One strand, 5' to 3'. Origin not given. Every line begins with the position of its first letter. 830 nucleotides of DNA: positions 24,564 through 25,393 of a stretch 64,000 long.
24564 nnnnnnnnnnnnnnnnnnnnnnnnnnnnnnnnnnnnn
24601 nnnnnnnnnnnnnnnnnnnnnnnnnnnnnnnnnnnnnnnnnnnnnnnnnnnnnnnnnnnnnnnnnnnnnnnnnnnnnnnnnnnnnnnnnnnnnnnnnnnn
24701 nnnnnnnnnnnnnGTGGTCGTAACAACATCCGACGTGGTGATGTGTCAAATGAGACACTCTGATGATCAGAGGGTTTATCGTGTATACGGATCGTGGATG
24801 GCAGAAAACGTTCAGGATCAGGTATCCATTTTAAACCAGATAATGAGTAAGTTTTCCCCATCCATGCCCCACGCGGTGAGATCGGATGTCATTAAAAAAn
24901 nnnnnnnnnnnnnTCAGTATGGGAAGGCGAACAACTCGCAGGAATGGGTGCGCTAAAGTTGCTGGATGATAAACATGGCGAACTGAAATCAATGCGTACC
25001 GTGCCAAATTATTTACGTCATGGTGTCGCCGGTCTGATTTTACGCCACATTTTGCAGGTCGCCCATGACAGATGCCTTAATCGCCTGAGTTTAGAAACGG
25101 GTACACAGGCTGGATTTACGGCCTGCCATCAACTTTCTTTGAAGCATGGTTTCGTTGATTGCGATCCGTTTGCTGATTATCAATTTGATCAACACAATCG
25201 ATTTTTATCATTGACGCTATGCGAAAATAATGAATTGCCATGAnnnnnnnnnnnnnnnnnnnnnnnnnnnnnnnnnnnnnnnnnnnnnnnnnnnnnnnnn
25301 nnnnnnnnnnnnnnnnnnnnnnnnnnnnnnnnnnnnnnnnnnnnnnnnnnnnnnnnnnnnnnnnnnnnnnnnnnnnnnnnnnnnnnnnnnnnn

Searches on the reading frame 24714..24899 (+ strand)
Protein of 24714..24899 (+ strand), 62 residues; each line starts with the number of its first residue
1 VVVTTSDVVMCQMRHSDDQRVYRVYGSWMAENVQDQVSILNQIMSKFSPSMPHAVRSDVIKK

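Call 18: search_protein_families(proteins=[window:24714-24899:+], library=phrogs, max_evalue=1)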
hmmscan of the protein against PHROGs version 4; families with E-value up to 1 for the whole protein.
window:24714-24899:+ (62 aa): 5 families
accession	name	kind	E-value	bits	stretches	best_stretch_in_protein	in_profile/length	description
phrog_27762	-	unknown function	9.6e-12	45.6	1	12-42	25-55/57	-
phrog_216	-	integration and excision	4.6e-05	23.7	1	7-55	204-251/301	integrase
phrog_1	-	integration and excision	0.0097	16.2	1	7-58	414-466/611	integrase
phrog_10873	-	unknown function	0.081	13.8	1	19-59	27-66/114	-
phrog_12555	-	unknown function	0.34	12.1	1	16-43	84-110/126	-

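Call 20: profile_search(protein=window:24714-24899:+)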
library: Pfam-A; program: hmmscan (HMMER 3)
A. the first sequence (62 residues): domains with independent E <= 10: 0; with E <= 0.001: 0
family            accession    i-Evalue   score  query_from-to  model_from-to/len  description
(no Pfam family matches the first sequence, even at E <= 10)

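Call 22: find_homologous_proteins(query=window:24714-24899:+, max_evalue=0.001)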
Query window:24714-24899:+ (62 aa): 28 proteins with E <= 0.001 among 28 candidates.
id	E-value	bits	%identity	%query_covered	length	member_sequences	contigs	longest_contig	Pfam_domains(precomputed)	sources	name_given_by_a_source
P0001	1.3e-29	117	94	100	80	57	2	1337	-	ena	-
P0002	7.8e-29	115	90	100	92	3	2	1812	-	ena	-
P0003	1.6e-27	111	87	100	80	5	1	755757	-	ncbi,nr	ncbi:hypothetical protein AML71_09230 [Escherichia coli]|nr:hypothetical protein AML71_09230 [Escher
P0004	2.4e-26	107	87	100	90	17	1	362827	-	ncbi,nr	ncbi:integrase [Escherichia coli]|nr:integrase [Escherichia coli]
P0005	5.9e-26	106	84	100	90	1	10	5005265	-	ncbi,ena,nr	ncbi:integrase [Escherichia coli]|nr:integrase [Escherichia coli] EFE3691613.1 integrase [Escherichi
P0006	1.2e-25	105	85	100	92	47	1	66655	-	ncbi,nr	ncbi:integrase [Escherichia coli]|nr:integrase [Escherichia coli]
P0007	2.5e-25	104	82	98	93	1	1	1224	-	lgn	-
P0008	3.5e-25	103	84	100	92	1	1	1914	-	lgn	-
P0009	6.6e-22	93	85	89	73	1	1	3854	-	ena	-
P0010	6.9e-22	93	77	100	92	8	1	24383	-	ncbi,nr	ncbi:integrase [Escherichia coli]|nr:integrase [Escherichia coli]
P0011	2.1e-21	92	84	69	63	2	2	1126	-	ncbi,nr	ncbi:hypothetical protein KSU16_25735, partial [Escherichia coli]|nr:hypothetical protein [Escherich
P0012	3.5e-20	88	78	89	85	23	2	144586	-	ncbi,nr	ncbi:integrase [Escherichia coli]|nr:integrase [Escherichia coli] TIL02768.1 integrase [Escherichia 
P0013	8.3e-20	87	81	85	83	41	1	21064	-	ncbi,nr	ncbi:integrase [Escherichia coli]|nr:integrase [Escherichia coli]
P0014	1.9e-18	82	73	90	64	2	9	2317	-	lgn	-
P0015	2.0e-16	76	94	53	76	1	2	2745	-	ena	-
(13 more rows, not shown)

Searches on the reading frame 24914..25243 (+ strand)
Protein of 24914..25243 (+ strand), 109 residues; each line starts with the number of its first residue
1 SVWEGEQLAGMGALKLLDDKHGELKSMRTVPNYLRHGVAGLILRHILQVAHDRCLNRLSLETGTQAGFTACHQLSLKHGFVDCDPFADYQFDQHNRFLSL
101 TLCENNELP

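Call 4: search_protein_families(proteins=[window:24944-25243:+], library=ncbifam, max_evalue=0.1)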
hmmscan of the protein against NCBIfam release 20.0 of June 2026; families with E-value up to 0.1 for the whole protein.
window:24944-25243:+ (99 aa): 2 families
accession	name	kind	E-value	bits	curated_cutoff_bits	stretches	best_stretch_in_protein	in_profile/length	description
NF040501.1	resist_ArsN2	equivalog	0.032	13.9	125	1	10-60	47-97/133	arsenic resistance N-acetyltransferase ArsN2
NF033150.1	AAC_6p_A49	exception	0.053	13.2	410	1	8-60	73-125/184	aminoglycoside 6'-N-acetyltransferase AacA49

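Call 18: search_protein_families(proteins=[window:24944-25243:+], library=phrogs, max_evalue=1)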
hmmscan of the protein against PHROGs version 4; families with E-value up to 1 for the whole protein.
window:24944-25243:+ (99 aa): 0 families

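Call 40: profile_search(protein=window:24914-25243:+)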
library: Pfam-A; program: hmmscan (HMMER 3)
A. the first sequence (109 residues): domains with independent E <= 10: 3; with E <= 0.001: 2
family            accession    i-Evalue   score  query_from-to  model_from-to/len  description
Acetyltransf_1    PF00583.31    4.1e-08    33.9       3-70         39-107/116  Acetyltransferase (GNAT) family
Acetyltransf_7    PF13508.13     0.0008    20.2       4-81         10-83/84  Acetyltransferase (GNAT) domain
DUF6251           PF19764.4        0.23    11.7      17-70         16-67/126  Family of unknown function (DUF6251)

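Call 43: find_encoding_contigs(protein=window:24944-25240:+, flank=3000, max_places=5)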
Protein window:24944-25240:+ (99 aa): no gene with exactly this product is on record in the collection.
